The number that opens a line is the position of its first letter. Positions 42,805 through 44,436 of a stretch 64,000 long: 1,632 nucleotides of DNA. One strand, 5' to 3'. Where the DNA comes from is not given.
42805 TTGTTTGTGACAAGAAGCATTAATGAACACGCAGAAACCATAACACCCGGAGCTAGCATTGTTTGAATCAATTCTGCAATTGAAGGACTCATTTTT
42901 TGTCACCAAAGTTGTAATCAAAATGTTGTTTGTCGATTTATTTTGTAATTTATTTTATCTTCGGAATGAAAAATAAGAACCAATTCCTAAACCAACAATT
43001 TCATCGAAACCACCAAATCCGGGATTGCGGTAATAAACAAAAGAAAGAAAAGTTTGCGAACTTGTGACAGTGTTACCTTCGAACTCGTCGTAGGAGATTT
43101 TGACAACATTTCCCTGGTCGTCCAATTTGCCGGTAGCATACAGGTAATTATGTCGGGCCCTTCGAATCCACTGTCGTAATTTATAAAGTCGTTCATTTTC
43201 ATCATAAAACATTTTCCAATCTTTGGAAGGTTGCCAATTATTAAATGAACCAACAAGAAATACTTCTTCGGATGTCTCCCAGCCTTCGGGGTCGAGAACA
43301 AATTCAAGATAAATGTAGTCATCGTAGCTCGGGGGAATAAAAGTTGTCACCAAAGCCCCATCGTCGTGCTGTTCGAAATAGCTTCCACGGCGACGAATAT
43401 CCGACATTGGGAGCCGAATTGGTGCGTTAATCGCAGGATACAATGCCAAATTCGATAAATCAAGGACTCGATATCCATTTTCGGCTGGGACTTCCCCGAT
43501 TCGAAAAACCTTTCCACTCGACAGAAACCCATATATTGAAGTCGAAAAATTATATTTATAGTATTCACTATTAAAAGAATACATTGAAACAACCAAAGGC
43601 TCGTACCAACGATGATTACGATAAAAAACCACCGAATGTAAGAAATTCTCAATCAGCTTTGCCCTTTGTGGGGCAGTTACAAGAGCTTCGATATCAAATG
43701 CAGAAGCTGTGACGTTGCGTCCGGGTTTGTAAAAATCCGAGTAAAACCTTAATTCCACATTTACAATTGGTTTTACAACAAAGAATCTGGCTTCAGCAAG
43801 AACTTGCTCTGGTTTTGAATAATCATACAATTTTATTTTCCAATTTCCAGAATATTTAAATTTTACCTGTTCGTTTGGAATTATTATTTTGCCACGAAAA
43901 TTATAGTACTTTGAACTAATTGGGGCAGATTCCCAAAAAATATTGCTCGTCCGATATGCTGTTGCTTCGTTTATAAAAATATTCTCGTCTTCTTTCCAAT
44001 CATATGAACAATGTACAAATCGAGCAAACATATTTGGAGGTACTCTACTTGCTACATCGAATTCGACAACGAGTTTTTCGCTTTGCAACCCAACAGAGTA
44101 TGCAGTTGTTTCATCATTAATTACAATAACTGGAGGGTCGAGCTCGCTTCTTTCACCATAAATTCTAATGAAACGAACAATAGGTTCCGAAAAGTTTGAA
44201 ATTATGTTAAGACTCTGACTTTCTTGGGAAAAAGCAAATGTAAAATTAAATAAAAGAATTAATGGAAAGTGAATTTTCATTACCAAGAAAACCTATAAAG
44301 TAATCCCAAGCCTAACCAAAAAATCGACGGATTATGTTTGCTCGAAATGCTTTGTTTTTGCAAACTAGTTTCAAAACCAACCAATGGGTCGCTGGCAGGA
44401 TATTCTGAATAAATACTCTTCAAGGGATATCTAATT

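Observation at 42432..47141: Minus-strand operon next to tRNA-His: HExxH lipoprotein peptidase, PorT-like beta-barrel, plug-like protein with CBM48-like domain, DUF2721; candidate T9SS accessory locus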

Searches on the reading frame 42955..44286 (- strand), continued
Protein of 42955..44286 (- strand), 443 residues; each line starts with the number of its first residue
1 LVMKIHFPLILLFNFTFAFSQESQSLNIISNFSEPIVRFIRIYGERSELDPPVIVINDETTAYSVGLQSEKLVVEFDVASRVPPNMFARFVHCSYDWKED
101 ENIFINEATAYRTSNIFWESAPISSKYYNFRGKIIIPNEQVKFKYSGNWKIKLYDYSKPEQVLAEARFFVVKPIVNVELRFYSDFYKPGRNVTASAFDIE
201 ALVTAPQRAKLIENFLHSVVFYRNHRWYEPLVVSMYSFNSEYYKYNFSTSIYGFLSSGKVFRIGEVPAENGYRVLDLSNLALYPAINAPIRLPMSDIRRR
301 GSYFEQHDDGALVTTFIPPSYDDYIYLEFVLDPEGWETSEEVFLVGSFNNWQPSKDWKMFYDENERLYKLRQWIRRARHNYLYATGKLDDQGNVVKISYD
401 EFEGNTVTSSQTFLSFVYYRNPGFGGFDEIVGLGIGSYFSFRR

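Call 23: find_related_loci(query=A1, collection=genome_contigs, flank=10000)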
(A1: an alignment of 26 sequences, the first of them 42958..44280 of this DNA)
Query A1 (441 aa) in genome_contigs; peptide patterns used: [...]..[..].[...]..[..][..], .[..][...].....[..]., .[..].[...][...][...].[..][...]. (x = any residue, [..] = any of these).
599 stretches matched a pattern (row limit reached: there are more); 68 encode a relative of the query (tblastn E <= 1e-3); 68 distinct loci.
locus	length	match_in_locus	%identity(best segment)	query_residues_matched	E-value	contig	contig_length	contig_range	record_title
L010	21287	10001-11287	77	14-441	0e+0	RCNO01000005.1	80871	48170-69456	MAG: Bacteroidetes/Chlorobi group bacterium MS-B_bin-24 MS_under00006, whole genome shotgun sequence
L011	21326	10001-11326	69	1-441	0e+0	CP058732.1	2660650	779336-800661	MAG: Candidatus Kapaibacterium sp. isolate Ch6 chromosome, complete genome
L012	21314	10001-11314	70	7-441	0e+0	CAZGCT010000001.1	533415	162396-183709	MAG TPA_asm: uncultured Hyphomicrobiales bacterium isolate binchicken_co40_53 genome assembly, contig: NODE_7_length_533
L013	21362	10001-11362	63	1-441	0e+0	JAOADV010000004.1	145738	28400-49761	MAG: Ignavibacteria bacterium isolate SKW242 NODE_4_length_145738_cov_8.581538, whole genome shotgun sequence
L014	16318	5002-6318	50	4-441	9e-153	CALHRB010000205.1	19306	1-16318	MAG: Candidatus Kapabacteria bacterium isolate N1_Bin_Bin_40_sub genome assembly, contig: c_000003788034, whole genome s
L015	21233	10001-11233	51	33-441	1e-144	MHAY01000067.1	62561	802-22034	MAG: Ignavibacteria bacterium RIFOXYC2_FULL_35_21 rifoxyc2_full_scaffold_478, whole genome shotgun sequence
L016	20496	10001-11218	51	35-438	3e-139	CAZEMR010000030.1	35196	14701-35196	MAG TPA_asm: uncultured Hyphomicrobiales bacterium isolate SRP252850_co1_161 genome assembly, contig: NODE_1964_length_3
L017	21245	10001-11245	49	27-438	2e-136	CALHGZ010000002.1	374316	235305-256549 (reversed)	MAG: Candidatus Kapabacteria bacterium isolate N1_Bin_METABAT__253_1 genome assembly, contig: c_000003761405, whole geno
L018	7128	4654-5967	47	1-435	2e-131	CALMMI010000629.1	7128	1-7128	MAG TPA_asm: uncultured Ignavibacteria bacterium isolate SRR5676438_bin.0_CONCOCT_v1.1_MAG genome assembly, contig: ERZ7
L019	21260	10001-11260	48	7-432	4e-131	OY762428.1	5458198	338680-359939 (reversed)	MAG: Candidatus Kapabacteria bacterium isolate a44c304e-2480-4604-92e3-6035b9b042d9 genome assembly, chromosome: 1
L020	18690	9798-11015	50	33-435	1e-130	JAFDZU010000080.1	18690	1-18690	MAG: Bacteroidetes bacterium isolate SZAS-91 BACT-KAN-6__80__length-18690, whole genome shotgun sequence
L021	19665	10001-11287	45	5-432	1e-129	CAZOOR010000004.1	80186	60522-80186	MAG TPA_asm: uncultured Hyphomicrobiales bacterium isolate binchicken_co67_141 genome assembly, contig: NODE_202_length_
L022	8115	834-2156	45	2-438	8e-129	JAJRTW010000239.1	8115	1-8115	MAG: Bacteroidetes bacterium isolate Dive96_bin10.128 k141_4318334, whole genome shotgun sequence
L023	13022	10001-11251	47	24-437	6e-128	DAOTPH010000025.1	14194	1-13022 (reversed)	MAG TPA_asm: Bacteroidota bacterium isolate AMR_MDS_2848 NODE_4195_length_14194_cov_4.153901, whole genome shotgun seque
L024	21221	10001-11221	47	31-441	1e-127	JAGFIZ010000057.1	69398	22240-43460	MAG: Bradyrhizobiaceae bacterium isolate mag.10 k127_4641239, whole genome shotgun sequence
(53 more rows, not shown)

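Call 76: search_solved_structures(query=A1, max_evalue=1)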
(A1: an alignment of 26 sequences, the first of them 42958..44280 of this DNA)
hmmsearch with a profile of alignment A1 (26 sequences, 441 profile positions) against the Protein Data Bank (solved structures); distinct sequences matched with E-value up to 1: 10.
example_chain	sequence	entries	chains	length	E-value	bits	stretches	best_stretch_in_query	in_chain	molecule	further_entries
4r7f_A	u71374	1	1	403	3.1e-20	75.5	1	64-433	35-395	Uncharacterized protein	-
6h3j_C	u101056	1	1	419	7.5e-13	51.1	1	77-436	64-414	Plug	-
8dge_A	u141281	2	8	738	8.1e-05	24.7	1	333-365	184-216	Alpha amylase, catalytic domain protein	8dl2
8dl1_A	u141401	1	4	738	9.3e-05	24.5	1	333-365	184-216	Alpha amylase, catalytic domain protein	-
4y0g_A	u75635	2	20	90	0.14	14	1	336-351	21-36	5'-AMP-activated protein kinase subunit beta-2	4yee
2f15_A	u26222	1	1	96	0.15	13.9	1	336-351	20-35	5'-AMP-activated protein kinase, beta-2 subunit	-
2lu3_A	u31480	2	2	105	0.17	13.7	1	336-351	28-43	5'-AMP-activated protein kinase subunit beta-2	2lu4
7jhg_B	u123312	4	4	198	0.43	12.4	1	337-351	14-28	5'-AMP-activated protein kinase subunit beta-2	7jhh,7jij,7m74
4rer_B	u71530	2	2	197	0.43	12.4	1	337-351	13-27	5'-AMP-activated protein kinase subunit beta-2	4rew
6b2e_B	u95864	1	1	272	0.62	11.9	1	337-351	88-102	5'-AMP-activated protein kinase subunit beta-2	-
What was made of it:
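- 42955..44280 (-): 441-aa T9SS Plug homologue (DUF5103 / T9SS_plug), a secreted periplasmic protein. With profile A1 these become 3e-20 and 7.5e-13 (call 76).
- On CBM48 / AMPK1_CBM glycogen-binding module: The Plug profile gives local hits to an amylase N-domain (8e-5) and to the AMPK beta2 CBM (0.14) over about 15-30 residues (call 76).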

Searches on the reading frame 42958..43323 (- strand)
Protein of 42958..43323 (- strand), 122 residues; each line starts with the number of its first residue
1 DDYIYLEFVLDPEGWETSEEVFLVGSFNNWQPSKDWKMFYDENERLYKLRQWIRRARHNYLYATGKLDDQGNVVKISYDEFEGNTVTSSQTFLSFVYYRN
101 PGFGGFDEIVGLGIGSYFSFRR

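Call 77: search_solved_structures(query=window:42958-43323:-, max_evalue=10, show_alignments=3)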
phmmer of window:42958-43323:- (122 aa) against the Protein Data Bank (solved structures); distinct sequences matched with E-value up to 10: 10.
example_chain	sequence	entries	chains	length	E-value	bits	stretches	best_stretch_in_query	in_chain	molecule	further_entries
6h3j_C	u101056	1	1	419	1.1e-06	32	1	2-114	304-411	Plug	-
4f53_A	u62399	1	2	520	0.17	15.3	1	18-70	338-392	SusD homolog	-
8dge_A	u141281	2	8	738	0.38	14.1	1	18-47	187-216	Alpha amylase, catalytic domain protein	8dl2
8dl1_A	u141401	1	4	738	0.38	14.1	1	18-47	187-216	Alpha amylase, catalytic domain protein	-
2f15_A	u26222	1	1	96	0.76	13.1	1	16-33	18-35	5'-AMP-activated protein kinase, beta-2 subunit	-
4e4s_A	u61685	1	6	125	0.77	13.1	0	32-64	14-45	Tumor necrosis factor ligand superfamily member 18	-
2lu3_A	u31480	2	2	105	0.89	12.9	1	16-33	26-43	5'-AMP-activated protein kinase subunit beta-2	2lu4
4y0g_A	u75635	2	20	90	1.2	12.5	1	16-32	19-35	5'-AMP-activated protein kinase subunit beta-2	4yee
6htq_x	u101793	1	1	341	1.7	12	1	17-60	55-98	GTP pyrophosphokinase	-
2q6q_A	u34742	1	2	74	1.8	11.9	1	39-93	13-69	Spindle pole body component SPC42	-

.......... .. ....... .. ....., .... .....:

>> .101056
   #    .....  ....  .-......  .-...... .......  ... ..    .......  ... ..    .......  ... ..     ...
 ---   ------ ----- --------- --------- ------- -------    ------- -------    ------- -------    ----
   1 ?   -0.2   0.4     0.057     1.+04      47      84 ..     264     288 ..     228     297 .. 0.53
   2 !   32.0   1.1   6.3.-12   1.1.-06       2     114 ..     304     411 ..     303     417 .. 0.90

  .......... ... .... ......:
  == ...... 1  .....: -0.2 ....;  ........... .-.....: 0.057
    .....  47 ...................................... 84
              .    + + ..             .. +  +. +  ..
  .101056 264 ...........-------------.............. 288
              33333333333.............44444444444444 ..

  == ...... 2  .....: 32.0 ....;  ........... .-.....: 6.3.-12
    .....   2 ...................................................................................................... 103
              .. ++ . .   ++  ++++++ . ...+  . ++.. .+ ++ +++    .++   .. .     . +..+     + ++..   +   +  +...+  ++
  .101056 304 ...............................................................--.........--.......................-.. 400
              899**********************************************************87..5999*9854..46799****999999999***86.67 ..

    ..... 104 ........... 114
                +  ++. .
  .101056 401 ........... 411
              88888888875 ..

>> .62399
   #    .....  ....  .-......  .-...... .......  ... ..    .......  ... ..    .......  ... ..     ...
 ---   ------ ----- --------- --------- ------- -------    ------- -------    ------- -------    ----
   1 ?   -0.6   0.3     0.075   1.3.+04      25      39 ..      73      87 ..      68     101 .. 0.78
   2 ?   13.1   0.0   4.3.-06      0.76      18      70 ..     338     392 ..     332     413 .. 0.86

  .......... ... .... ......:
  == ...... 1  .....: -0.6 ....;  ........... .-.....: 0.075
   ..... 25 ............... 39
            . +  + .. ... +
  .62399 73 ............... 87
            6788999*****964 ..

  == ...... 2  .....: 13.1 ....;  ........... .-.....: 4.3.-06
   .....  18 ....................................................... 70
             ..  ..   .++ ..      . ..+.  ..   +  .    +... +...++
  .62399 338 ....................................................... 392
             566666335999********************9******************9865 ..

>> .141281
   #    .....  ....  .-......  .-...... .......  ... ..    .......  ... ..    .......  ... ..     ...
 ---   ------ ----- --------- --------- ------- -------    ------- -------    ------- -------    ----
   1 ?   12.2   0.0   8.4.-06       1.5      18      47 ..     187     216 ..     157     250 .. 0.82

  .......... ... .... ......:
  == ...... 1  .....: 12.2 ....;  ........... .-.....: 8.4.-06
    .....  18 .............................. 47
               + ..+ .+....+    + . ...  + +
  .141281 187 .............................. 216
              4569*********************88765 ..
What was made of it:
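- Tried and rejected: Rejected: the region is part of the Plug family's own C-terminal domain (calls 76, 77).
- On CBM48 / AMPK1_CBM glycogen-binding module: The same region aligns with the Plug C-terminal domain (call 77).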
